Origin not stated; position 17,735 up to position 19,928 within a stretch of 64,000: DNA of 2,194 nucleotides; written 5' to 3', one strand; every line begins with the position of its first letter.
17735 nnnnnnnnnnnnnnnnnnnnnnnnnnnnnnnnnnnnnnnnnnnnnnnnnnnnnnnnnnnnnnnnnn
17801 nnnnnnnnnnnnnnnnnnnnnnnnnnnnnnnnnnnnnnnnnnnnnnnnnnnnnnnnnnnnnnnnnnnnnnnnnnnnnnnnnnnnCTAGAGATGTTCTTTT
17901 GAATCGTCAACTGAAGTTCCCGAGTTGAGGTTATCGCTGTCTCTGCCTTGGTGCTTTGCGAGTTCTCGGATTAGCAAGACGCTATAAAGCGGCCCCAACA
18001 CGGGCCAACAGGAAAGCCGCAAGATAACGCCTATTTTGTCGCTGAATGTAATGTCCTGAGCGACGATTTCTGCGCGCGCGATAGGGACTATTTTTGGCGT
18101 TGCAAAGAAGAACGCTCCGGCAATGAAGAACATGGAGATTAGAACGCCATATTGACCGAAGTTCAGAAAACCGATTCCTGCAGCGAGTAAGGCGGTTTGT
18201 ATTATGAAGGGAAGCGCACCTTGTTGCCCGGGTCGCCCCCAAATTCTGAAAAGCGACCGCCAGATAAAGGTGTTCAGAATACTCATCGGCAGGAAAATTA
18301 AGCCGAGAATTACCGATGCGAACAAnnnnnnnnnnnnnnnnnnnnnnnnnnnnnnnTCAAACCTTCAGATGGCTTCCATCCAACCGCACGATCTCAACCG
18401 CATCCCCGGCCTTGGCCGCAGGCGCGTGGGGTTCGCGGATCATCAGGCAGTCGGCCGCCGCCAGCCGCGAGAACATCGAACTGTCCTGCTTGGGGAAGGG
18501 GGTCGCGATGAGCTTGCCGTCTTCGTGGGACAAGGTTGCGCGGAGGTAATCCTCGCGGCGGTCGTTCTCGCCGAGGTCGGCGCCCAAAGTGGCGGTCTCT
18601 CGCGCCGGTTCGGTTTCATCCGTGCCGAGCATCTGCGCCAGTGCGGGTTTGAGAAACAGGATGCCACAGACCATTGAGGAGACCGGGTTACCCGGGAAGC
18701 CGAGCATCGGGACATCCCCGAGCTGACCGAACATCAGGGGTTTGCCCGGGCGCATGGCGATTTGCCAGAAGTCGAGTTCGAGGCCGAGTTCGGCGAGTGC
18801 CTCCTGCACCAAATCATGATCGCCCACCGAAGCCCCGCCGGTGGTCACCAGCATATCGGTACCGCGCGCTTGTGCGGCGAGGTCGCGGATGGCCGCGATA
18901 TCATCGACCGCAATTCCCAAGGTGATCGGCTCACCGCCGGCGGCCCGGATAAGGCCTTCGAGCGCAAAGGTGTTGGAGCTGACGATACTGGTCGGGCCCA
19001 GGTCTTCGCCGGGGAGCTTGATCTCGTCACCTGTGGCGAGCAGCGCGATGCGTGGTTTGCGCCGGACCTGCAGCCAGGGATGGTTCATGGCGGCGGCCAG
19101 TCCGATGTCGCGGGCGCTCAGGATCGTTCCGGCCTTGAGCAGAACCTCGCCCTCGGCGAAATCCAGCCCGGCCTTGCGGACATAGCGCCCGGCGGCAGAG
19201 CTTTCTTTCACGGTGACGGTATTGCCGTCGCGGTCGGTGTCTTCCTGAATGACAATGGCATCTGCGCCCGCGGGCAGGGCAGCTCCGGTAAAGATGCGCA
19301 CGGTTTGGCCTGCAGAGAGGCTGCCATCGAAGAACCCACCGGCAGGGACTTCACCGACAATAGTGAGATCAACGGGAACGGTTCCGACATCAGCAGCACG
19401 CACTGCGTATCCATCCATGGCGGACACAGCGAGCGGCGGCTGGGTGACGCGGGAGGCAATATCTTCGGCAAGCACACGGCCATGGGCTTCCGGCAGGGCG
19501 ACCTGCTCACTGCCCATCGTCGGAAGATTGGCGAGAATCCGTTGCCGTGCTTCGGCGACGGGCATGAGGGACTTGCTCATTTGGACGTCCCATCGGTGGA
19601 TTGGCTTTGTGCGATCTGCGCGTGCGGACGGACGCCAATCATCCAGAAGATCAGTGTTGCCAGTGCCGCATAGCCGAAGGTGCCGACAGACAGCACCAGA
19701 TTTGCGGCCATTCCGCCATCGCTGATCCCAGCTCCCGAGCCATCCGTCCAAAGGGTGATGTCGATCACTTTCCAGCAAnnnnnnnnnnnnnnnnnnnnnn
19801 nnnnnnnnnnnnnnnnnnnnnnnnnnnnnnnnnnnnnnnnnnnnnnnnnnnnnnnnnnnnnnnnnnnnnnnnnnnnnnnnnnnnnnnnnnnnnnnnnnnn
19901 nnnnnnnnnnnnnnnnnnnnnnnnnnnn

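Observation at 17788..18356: Low-GC small membrane-protein ORF whose stop codon sits inside the lexA SOS box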

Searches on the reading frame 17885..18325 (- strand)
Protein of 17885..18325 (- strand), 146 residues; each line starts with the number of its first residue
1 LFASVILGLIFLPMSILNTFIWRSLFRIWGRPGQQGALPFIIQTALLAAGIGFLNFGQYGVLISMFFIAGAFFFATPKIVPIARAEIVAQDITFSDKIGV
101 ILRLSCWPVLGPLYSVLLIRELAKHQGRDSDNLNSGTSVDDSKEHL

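Call 4: search_protein_families(library=pfam, proteins=[window:17885-18325:-], max_evalue=1)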
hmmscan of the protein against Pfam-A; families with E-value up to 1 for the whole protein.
window:17885-18325:- (146 aa): 0 families

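Call 6: find_homologous_proteins(query=window:17888-18325:-, max_evalue=0.01)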
Query window:17888-18325:- (146 aa): 1 proteins with E <= 0.01 among 46 candidates.
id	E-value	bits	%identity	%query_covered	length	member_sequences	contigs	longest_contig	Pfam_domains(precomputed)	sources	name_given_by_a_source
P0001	1.4e-88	312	99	100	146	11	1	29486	-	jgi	jgi:hypothetical protein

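Call 7: search_protein_families(library=ncbifam, proteins=[window:17885-18325:-], max_evalue=1)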
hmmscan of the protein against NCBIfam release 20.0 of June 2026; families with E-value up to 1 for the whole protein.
window:17885-18325:- (146 aa): 0 families

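Call 9: find_related_loci(query=window:17888-18325:-, collection=genome_contigs, flank=6000)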
Query window:17888-18325:- (146 aa) in genome_contigs; peptide patterns used: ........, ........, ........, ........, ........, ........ (x = any residue, [..] = any of these).
222 stretches matched a pattern, but none encodes a relative of the query by tblastn (E <= 1e-3).

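Call 15: search_protein_representatives(protein=window:17888-18325:-)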
Query: 146 residues. Proteins with E-value up to 0.001 (for the whole library): 3; up to 1e-10: 2; up to 1e-30: 2. The best 3 are listed.
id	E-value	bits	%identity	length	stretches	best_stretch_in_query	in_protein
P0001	4.4e-89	312.0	99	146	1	1-146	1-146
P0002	3.4e-36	140.5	51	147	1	2-145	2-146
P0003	5.3e-10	55.6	39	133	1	8-121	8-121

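Call 17: find_encoding_contigs(protein=P0002, flank=6000, max_places=6)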
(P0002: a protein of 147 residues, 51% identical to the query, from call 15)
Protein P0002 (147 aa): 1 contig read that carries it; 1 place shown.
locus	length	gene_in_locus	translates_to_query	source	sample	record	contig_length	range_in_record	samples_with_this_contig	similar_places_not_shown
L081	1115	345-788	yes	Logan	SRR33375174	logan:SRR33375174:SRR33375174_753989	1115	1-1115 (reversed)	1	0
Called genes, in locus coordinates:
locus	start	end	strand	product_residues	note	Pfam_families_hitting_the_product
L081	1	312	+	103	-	?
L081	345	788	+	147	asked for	-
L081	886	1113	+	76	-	?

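Call 19: find_encoding_contigs(protein=P0003, flank=6000, max_places=6)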
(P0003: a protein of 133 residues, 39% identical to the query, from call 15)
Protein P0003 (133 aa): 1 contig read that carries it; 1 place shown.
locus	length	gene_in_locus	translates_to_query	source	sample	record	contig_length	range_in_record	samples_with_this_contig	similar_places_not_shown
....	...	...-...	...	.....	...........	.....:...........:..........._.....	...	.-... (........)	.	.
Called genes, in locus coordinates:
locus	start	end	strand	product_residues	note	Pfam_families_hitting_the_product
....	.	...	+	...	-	?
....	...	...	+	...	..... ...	-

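Call 20: find_encoding_contigs(protein=P0001, flank=6000, max_places=6)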
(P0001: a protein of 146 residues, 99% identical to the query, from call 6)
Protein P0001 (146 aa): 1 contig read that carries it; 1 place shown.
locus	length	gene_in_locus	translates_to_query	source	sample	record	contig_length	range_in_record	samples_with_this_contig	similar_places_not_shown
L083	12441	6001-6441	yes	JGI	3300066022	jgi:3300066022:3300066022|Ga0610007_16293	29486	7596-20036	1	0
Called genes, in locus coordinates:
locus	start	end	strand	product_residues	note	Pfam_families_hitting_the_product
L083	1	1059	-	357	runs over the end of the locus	PF04748:Polysacc_deac_2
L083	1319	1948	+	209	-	PF00117:GATase, PF07722:Peptidase_C26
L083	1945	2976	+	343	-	PF02885:Glycos_trans_3N, PF00591:Glycos_transf_3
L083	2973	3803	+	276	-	PF00218:IGPS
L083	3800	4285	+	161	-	PF01967:MoaC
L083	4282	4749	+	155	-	-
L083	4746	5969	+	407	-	PF03453:MoeA_N, PF00994:MoCF_biosynth, PF03454:MoeA_C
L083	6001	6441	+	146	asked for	-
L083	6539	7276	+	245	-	PF01726:LexA_DNA_bind, PF00717:Peptidase_S24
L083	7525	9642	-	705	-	PF13567:DUF4131, PF03772:Competence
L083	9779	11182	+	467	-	PF00749:tRNA-synt_1c, PF19269:Anticodon_2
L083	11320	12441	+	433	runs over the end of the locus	PF00285:Citrate_synt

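Call 24: search_protein_families(library=pfam, proteins=[P0002, P0003], max_evalue=1)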
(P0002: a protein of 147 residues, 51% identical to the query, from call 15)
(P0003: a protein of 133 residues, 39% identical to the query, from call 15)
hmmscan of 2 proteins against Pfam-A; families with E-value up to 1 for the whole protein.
P0002 (147 aa): 0 families

P0003 (133 aa): 0 families

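Call 25: find_homologous_proteins(query=A1, max_evalue=0.01)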
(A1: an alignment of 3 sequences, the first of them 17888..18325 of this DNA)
Query A1 (3 sequences) (146 aa, profile of the alignment): 4 proteins with E <= 0.01 among 6842 candidates.
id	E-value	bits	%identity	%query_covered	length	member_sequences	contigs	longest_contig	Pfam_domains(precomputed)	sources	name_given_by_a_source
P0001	2.7e-72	259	99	100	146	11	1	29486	-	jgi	jgi:hypothetical protein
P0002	1.4e-70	254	51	99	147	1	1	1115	-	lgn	-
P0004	8.5e-65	235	52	99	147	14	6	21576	-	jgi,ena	-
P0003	3.2e-51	191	36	83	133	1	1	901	-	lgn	-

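Call 26: find_related_loci(query=A1, collection=metagenome_contigs, flank=6000)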
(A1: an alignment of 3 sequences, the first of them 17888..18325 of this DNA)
Query A1 (146 aa) in metagenome_contigs; peptide patterns used: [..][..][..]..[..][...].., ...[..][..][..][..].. (x = any residue, [..] = any of these).
598 stretches matched a pattern (row limit reached: there are more); 3 encode a relative of the query (tblastn E <= 1e-3); 3 distinct loci.
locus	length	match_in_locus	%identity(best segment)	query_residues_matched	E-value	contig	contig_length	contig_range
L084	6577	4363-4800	99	1-146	2e-95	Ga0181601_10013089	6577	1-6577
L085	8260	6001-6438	53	1-145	4e-43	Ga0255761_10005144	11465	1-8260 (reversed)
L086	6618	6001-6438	53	1-145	1e-42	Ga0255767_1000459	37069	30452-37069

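Call 42: predict_structure(alignment_id=A2)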
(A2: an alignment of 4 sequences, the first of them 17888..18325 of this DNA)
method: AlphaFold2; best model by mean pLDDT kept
length: 146 residues; sequences in the alignment: 4
mean_pLDDT: 79.5   pTM: 0.69
mean pLDDT of the five models: 79.5, 77.7, 76.1, 75.2, 74.8
residues with pLDDT >= 90: 13; 70-90: 110; 50-70: 9; < 50: 14
segments of 3 or more residues with pLDDT < 50: 132-141, 143-146
pLDDT, mean of each block of 10 residues (from residue 1): 77 87 88 86 90 82 88 86 85 80 87 88 68 47 42
secondary structure, 60 per line:
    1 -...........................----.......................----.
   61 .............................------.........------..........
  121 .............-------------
elements in order: H2-28 H33-55 H60-89 H96-104 H111-133

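Call 50: fold_search(model_id=the predicted structure, library=viral)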
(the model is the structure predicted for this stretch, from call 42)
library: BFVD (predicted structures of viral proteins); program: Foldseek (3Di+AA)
matches with E <= 10: 117; with E <= 0.001: 0
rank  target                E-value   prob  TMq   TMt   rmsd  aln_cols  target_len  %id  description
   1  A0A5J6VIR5            6.2e-01  0.80  0.45  0.28  21.1       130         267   12  Uncharacterized protein [Megaviridae environmental sample]
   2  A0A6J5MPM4            9.7e-01  0.47  0.41  0.36   9.4       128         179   18  Uncharacterized protein [uncultured Caudovirales phage]
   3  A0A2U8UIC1            1.1e+00  0.28  0.32  0.32  22.0       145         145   16  (no name in the UniProt tables at hand)
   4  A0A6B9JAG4            1.1e+00  0.23  0.30  0.16  21.8       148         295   16  (no name in the UniProt tables at hand)
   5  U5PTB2                1.2e+00  0.21  0.33  0.29  18.1       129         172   16  Holin/anti-holin [Bacillus phage CampHawk]
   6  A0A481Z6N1            1.2e+00  0.44  0.41  0.36  15.0       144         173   14  Uncharacterized protein [Pithovirus LCPAC202]
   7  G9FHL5                1.5e+00  0.38  0.39  0.37  20.0       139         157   12  Putative excisionase [Rhodococcus phage RGL3]
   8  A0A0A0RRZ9            2.0e+00  0.16  0.30  0.35  13.8       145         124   16  Uncharacterized protein [Bacillus phage Mater]
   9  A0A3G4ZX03            2.2e+00  0.14  0.30  0.27  14.8       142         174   13  Uncharacterized protein [Faunusvirus sp.]
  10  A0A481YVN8            2.3e+00  0.30  0.41  0.45  18.1       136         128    8  Uncharacterized protein [Marseillevirus LCMAC103]
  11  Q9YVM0                2.4e+00  0.16  0.34  0.33  10.7       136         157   16  Uncharacterized protein [Melanoplus sanguinipes entomopoxvirus]
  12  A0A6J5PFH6            2.4e+00  0.14  0.29  0.31  18.7       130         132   17  Uncharacterized protein [uncultured Caudovirales phage]
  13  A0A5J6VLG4            2.4e+00  0.13  0.33  0.28  18.3       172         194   13  Uncharacterized protein [Megaviridae environmental sample]
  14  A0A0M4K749            2.5e+00  0.20  0.34  0.26  13.3       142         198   13  (no name in the UniProt tables at hand)
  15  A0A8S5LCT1            2.5e+00  0.12  0.30  0.28  17.9       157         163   11  Uncharacterized protein [Siphoviridae sp. ctMS01]
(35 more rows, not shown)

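Call 52: search_dna_similar(query=window:17888-18325:-, collection=plasmids, mode=protein, max_evalue=0.01)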
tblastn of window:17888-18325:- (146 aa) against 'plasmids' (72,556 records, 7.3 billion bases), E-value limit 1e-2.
No match.

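Call 53: search_dna_similar(query=window:17888-18325:-, collection=phages, mode=protein, max_evalue=0.01)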
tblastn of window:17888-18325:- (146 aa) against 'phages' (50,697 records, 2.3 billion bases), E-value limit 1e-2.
No match.

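Call 68: search_protein_families(library=padloc, proteins=[window:17888-18325:-, P0004, P0003], max_evalue=0.1)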
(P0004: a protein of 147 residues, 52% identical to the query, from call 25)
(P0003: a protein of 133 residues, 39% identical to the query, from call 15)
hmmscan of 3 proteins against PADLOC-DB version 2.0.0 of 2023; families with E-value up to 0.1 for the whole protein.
window:17888-18325:- (146 aa): 0 families

P0004 (147 aa): 0 families

P0003 (133 aa): 0 families

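Call 69: search_protein_families(library=phrogs, proteins=[window:17888-18325:-, P0004, P0003], max_evalue=0.1)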
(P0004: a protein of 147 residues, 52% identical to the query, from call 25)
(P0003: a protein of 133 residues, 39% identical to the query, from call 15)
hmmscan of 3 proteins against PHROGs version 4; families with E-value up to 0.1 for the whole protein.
window:17888-18325:- (146 aa): 0 families

P0004 (147 aa): 0 families

P0003 (133 aa): 0 families

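Call 74: find_encoding_contigs(protein=P0004, flank=6000, max_places=4)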
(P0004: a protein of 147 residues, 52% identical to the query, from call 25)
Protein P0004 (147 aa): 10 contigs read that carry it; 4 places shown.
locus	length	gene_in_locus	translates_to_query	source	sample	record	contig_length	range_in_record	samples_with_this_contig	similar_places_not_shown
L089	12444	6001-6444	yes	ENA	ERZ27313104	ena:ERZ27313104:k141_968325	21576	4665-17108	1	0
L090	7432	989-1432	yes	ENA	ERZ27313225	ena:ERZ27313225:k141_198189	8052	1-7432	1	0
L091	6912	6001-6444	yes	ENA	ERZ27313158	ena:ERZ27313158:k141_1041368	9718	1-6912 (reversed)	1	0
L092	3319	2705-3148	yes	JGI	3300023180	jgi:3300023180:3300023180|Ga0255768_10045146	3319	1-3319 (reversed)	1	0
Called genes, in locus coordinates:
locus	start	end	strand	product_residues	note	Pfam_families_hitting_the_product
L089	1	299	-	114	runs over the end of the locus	PF17074:Darcynin (weak)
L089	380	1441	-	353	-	PF04748:Polysacc_deac_2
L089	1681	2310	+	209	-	PF00117:GATase, PF07722:Peptidase_C26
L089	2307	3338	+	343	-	PF02885:Glycos_trans_3N, PF00591:Glycos_transf_3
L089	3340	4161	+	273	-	PF00218:IGPS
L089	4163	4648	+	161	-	PF01967:MoaC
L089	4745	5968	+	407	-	PF03453:MoeA_N, PF00994:MoCF_biosynth, PF03454:MoeA_C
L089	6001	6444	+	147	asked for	-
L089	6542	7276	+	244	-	PF01726:LexA_DNA_bind, PF12802:MarR_2 (faint), PF00717:Peptidase_S24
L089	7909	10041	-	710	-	PF13567:DUF4131, PF03772:Competence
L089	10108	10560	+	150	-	PF05866:RusA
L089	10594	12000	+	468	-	PF00749:tRNA-synt_1c, PF19269:Anticodon_2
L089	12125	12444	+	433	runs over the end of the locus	PF00285:Citrate_synt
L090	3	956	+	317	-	?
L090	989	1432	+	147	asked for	-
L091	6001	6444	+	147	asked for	-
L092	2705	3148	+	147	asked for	-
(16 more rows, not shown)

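Call 83: search_solved_structures(query=A2, max_evalue=1)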
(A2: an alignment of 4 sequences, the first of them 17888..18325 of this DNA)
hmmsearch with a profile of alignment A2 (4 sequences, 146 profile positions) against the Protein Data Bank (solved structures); distinct sequences matched with E-value up to 1: 0.

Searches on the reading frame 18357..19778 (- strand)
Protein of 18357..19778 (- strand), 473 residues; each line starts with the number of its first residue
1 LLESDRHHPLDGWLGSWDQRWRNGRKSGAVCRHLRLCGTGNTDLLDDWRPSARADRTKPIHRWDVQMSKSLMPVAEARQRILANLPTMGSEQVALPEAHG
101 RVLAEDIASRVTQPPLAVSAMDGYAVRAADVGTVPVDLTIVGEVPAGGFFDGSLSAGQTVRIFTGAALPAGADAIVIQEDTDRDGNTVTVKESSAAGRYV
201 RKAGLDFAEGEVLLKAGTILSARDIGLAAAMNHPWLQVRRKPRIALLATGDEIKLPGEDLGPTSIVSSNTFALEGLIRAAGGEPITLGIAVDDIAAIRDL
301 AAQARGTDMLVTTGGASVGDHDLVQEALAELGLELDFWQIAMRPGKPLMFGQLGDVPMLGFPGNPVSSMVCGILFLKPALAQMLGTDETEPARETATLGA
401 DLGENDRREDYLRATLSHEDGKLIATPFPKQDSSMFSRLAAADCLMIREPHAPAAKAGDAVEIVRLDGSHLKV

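Call 4: search_protein_families(library=pfam, proteins=[window:18357-19778:-], max_evalue=1)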
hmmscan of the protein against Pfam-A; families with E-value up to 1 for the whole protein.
window:18357-19778:- (473 aa): 4 families
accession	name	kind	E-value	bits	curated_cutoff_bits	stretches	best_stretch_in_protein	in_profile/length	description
PF03453.22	MoeA_N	-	4.1e-43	147.3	30.8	1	72-231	1-159/160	MoeA N-terminal region (domain I and II)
PF00994.29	MoCF_biosynth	-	3.1e-24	85.7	26.6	1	246-381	2-143/144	Probable molybdopterin binding domain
PF03454.20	MoeA_C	-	2.4e-16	60.2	22.1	1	396-464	2-70/72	MoeA C-terminal region (domain IV)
PF01957.25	NfeD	-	0.035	14.7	29.1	0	454-473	36-55/57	NfeD-like C-terminal, partner-binding domain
